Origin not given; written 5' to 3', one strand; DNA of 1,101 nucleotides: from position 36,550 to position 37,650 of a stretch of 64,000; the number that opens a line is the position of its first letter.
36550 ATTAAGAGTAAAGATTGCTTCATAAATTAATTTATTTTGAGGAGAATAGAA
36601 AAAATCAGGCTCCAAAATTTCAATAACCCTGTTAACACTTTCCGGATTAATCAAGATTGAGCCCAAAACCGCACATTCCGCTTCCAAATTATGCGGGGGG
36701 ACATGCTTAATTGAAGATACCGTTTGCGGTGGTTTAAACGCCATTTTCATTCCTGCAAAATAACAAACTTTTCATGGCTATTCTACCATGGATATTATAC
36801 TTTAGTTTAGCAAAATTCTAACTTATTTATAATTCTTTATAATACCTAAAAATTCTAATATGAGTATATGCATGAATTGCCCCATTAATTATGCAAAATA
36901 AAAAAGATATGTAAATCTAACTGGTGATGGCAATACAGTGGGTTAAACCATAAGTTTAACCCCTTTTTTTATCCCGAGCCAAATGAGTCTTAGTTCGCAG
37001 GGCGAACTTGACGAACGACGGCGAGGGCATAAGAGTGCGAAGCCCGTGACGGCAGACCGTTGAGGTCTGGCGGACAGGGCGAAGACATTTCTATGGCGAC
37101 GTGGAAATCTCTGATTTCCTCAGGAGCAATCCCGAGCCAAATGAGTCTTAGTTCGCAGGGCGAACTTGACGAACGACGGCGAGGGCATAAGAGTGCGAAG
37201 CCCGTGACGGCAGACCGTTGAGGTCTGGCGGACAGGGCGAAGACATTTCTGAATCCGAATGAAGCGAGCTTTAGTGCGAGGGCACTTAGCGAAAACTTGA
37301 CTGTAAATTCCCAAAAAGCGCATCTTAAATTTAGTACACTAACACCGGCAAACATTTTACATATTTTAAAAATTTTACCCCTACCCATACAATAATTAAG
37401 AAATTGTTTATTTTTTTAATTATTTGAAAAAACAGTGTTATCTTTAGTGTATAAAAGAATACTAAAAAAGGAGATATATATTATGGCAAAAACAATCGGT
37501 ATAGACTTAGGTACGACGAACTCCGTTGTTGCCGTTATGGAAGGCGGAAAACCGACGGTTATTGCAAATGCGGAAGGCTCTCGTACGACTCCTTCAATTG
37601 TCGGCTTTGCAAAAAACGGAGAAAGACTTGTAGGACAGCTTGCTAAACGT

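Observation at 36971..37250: Perfect 122-bp G+C-rich direct repeat (two copies, 36-bp spacer) in the dnaB-dnaK divergent intergenic region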

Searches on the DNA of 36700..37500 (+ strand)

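Call 5: search_rna_families(source=window, start=36700, end=37500, threshold=evalue, max_evalue=10, show_alignments=3)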
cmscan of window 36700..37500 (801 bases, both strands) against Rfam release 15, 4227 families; matches with E-value up to 10: 2.
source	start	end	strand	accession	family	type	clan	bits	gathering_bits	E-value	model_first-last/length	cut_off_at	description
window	37158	37203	+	RF02163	sR-tMet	Gene; snRNA; snoRNA; CD-box;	-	17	50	4.7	1-72/72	no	Small nucleolar RNA sR-tMet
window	37147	37273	+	RF00050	FMN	Cis-reg; riboswitch;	-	12.8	66.2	4.2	1-138/138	no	FMN riboswitch aptamer (RFN element)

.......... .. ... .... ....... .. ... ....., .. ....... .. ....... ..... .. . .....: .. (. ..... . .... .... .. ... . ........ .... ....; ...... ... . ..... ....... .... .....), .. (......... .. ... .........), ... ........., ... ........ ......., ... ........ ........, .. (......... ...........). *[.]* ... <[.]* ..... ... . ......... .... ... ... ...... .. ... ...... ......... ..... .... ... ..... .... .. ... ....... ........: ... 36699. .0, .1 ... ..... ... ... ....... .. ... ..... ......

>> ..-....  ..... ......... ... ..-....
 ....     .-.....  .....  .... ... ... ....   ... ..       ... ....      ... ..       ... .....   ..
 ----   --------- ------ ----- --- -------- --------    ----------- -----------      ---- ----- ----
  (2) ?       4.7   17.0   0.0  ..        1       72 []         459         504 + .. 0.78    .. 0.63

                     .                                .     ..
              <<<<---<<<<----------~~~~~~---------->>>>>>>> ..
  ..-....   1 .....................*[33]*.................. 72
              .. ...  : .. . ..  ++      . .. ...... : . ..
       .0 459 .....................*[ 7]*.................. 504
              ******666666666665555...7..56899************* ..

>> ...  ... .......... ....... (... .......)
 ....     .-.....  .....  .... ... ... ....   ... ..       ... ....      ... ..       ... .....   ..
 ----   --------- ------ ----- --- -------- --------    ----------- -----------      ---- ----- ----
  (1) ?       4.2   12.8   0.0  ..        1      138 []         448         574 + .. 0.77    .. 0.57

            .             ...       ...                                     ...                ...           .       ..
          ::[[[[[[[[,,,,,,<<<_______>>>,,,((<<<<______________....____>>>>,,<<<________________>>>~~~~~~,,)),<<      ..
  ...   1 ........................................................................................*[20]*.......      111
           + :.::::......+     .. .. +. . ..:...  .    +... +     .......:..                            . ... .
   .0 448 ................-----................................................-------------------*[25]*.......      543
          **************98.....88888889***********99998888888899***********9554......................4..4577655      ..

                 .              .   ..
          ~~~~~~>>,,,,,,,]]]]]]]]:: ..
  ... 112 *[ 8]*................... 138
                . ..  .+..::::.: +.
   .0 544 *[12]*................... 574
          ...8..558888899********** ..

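Call 28: search_dna_similar(query=window:37085-37136:+, collection=phages, mode=distant, max_evalue=10, max_rows=10)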
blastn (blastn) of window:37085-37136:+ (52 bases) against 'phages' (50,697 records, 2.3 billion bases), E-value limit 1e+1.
Records with a match: 15; places in all: 15; records where one place covers at least 80% of the query: 0.
Best place of each record, by identity: >=99% 3; 90-95% 7; 80-90% 5.
By first word of the organism name: Streptococcus 9; Aeromonas 5; Pseudaeromonas 1.
By host as written in the record: Aeromonas hydrophila 5; Streptococcus suis SS12 1; Streptococcus suis LP081102 1; Streptococcus suis JH1301 1; Streptococcus suis ZJ20091101 1; Streptococcus suis LS2Z 1; Streptococcus pneumoniae 1_2 1; Streptococcus oralis ATCC_49296 1; and 3 more.
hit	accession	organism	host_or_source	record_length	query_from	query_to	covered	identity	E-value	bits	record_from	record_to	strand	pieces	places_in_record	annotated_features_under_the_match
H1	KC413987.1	Streptococcus phage phiSS12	Streptococcus suis SS12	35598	18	48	60%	83.9%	4e+0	35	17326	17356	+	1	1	hypothetical protein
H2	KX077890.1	Streptococcus phage phiLP081102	Streptococcus suis LP081102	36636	18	48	60%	83.9%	4e+0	35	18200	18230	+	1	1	hypothetical protein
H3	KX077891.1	Streptococcus phage phiJH1301-1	Streptococcus suis JH1301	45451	18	48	60%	83.9%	4e+0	35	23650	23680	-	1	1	hypothetical protein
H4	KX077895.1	Streptococcus phage phiZJ20091101-4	Streptococcus suis ZJ20091101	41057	18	48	60%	83.9%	4e+0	35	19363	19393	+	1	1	hypothetical protein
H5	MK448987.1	Streptococcus phage Javan576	Streptococcus suis LS2Z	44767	18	48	60%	83.9%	4e+0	35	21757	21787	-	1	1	hypothetical protein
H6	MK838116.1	Aeromonas phage LAh10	Aeromonas hydrophila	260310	17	40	46%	91.7%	1e+0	36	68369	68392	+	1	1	putative BspA family leucine-rich repeat surface protein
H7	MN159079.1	Aeromonas phage D9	Aeromonas hydrophila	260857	17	40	46%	91.7%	1e+0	36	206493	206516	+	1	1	hypothetical protein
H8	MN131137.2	Aeromonas phage D6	Aeromonas hydrophila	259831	17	40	46%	91.7%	1e+0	36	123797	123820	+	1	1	hypothetical protein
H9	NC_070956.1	Aeromonas phage LAh10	Aeromonas hydrophila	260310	17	40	46%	91.7%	1e+0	36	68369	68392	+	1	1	putative BspA family leucine-rich repeat surface protein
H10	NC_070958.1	Aeromonas phage D6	Aeromonas hydrophila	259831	17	40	46%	91.7%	1e+0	36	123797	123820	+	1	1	hypothetical protein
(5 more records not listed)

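Call 37: search_dna_similar(query=window:36971-37092:+, collection=plasmids, mode=distant, max_evalue=1, max_rows=10)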
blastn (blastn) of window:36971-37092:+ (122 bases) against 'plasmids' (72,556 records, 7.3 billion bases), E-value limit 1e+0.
No match.

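Call 38: search_dna_similar(query=window:36971-37092:+, collection=phages, mode=distant, max_evalue=1, max_rows=10)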
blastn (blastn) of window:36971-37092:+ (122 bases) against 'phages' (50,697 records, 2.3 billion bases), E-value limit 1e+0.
Records with a match: 1; places in all: 1; records where one place covers at least 80% of the query: 0.
Best place of each record, by identity: 80-90% 1.
By first word of the organism name: Pseudomonas 1.
By host as written in the record: Pseudomonas luteola 1.
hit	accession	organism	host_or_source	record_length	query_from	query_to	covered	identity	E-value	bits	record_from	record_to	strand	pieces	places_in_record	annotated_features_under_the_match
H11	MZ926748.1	Pseudomonas phage AIIMS-Plu-RaNi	Pseudomonas luteola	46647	72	103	26%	87.5%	1e-1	41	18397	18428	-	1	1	putative DNA polymerase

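Call 60: search_rna_families(sources=[L017, L018, L019, L020, L021], threshold=gathering)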
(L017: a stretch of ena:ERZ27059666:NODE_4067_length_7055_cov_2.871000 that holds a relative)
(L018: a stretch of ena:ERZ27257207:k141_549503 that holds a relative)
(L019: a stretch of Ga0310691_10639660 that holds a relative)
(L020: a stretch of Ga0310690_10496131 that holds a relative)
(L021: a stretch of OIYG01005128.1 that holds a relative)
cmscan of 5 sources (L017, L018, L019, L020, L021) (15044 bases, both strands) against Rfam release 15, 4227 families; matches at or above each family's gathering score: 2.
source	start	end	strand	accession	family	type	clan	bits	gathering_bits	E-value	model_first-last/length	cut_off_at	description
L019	881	1164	+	RF00177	SSU_rRNA_bacteria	Gene; rRNA;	CL00111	214.7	50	7.7e-65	1-289/1533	3'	Bacterial small subunit ribosomal RNA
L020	550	804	+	RF01854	Bacteria_large_SRP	Gene;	CL00003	60.6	60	3.3e-07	1-256/256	no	Bacterial large signal recognition particle RNA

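Call 74: build_rna_model(alignment_id=A5, structure=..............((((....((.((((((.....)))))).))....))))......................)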
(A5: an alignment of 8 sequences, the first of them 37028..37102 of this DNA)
Model R1 built from alignment A5 (8 sequences, 75 columns); structure: as given.
model positions 75; base pairs 12; branch points 0; effective number of sequences 2.39; information 0.754 bits per position. Calibrated on 0.2 Mb of random sequence (short: E-values are rough).
structure used (alignment columns):
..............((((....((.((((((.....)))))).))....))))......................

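Call 75: search_with_rna_model(model_id=R1, sources=[window, L004, L005, L006, L007, L008, L009, L010, L011, L015, L016, L017, L018, L019, L020, L021, L022], max_evalue=10, make_alignment=true)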
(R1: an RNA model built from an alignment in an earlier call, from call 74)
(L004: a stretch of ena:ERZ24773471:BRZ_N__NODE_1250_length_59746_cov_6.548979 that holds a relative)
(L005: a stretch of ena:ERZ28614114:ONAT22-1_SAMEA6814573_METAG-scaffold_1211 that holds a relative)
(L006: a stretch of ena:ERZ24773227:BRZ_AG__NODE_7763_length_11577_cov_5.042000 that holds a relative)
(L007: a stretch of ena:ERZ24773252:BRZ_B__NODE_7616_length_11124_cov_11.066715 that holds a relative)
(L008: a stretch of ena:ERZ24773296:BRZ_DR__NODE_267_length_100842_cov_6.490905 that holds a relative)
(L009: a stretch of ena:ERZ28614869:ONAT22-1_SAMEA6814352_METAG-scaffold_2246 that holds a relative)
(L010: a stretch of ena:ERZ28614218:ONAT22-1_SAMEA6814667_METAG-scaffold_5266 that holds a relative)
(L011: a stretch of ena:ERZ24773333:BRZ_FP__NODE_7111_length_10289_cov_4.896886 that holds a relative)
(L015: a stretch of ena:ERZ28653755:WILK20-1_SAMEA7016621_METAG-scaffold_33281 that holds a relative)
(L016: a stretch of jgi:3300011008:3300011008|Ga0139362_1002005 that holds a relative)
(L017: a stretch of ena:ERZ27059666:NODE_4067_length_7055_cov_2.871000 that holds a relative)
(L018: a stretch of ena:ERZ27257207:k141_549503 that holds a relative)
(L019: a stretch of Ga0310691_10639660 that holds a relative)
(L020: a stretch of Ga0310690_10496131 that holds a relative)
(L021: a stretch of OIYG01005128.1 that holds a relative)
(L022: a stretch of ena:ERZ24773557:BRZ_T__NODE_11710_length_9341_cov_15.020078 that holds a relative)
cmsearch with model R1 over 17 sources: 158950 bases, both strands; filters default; matches with E-value up to 10: 14.
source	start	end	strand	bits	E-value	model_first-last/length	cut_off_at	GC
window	37028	37102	+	99.5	2.5e-29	1-75/75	no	0.59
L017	5210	5284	-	99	3.8e-29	1-75/75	no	0.6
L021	141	215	-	95.7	4.6e-28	1-75/75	no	0.6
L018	356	430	-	95.6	4.7e-28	1-75/75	no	0.56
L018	201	275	-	92.1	6.5e-27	1-75/75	no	0.61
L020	860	934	+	87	3e-25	1-75/75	no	0.6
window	37186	37260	+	83.9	3.1e-24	1-75/75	no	0.56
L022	597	670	-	80.6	3.6e-23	1-75/75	no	0.58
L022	1068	1142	-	80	5.8e-23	1-75/75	no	0.59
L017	5403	5464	-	78.6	1.6e-22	14-75/75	5'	0.65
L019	635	708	+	73.8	5.7e-21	1-75/75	no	0.55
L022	483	554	-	41.4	1.9e-10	1-75/75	no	0.6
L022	208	279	-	29.5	1.4e-06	1-75/75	no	0.53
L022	750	809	-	16.9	0.017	1-75/75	no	0.45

Alignment A6: 14 matches aligned to the model, 75 columns, each read 5' to 3' on its own strand. Consensus structure (alignment columns), stored with it:
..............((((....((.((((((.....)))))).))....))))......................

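Call 79: search_with_rna_model(model_id=R1, source=L023, max_evalue=10, filters=off, show_alignments=4)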
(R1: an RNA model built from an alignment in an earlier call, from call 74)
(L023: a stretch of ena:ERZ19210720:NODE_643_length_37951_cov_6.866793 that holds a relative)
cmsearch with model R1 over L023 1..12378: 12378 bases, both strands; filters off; matches with E-value up to 10: 9.
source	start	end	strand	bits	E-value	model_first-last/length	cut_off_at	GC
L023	6284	6358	-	68.9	1.8e-20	1-75/75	no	0.6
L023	6132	6204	-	37.9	2e-10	1-75/75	no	0.51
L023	8880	8924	+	8.7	0.61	1-75/75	no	0.42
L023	2589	2645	-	8.1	0.98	1-75/75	no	0.32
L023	5564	5602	+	7.4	1.6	1-75/75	no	0.38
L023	540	576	+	6.4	3.3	1-75/75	no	0.49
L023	402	443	+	6.3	3.6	1-75/75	no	0.5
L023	1764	1800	-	5.1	9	1-75/75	no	0.41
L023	11190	11230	+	5.1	9.3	1-75/75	no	0.32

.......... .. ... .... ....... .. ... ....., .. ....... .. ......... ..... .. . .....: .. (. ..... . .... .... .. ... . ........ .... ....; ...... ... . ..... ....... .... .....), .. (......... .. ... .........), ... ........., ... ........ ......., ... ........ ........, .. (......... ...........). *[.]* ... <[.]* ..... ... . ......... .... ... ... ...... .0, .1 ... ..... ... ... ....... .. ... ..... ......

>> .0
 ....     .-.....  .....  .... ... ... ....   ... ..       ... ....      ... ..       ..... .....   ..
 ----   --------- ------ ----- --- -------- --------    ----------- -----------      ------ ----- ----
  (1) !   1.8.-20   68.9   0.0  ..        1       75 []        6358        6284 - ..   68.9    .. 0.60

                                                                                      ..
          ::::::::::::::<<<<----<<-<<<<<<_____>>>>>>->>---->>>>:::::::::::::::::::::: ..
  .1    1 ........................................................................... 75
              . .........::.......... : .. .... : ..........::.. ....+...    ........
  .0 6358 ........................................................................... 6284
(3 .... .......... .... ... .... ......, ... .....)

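Call 95: search_rna_families(source=L023, start=5990, end=6700, threshold=evalue, max_evalue=10)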
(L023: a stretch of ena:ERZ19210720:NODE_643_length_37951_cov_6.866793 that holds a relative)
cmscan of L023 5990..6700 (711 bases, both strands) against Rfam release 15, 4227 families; matches with E-value up to 10: 4.
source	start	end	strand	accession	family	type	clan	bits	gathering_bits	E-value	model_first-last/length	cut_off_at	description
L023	6063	6150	-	RF04312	trpB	Cis-reg;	-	27.3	59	0.14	1-107/107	no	trpB ncRNA motif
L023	6504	6608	-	RF02432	SpF25_sRNA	Gene; sRNA;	-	22.1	48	0.44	1-102/102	no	Streptococcus sRNA SpF25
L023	6429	6515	-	RF01625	ceN28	Gene; snRNA; snoRNA; CD-box;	-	17.7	70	0.75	1-88/88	no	Caenorhabditis snoRNA ceN28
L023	6598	6651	-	RF01933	bxd_5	Gene; lncRNA;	-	11.2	50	6.4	1-57/57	no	Bithoraxoid conserved region 5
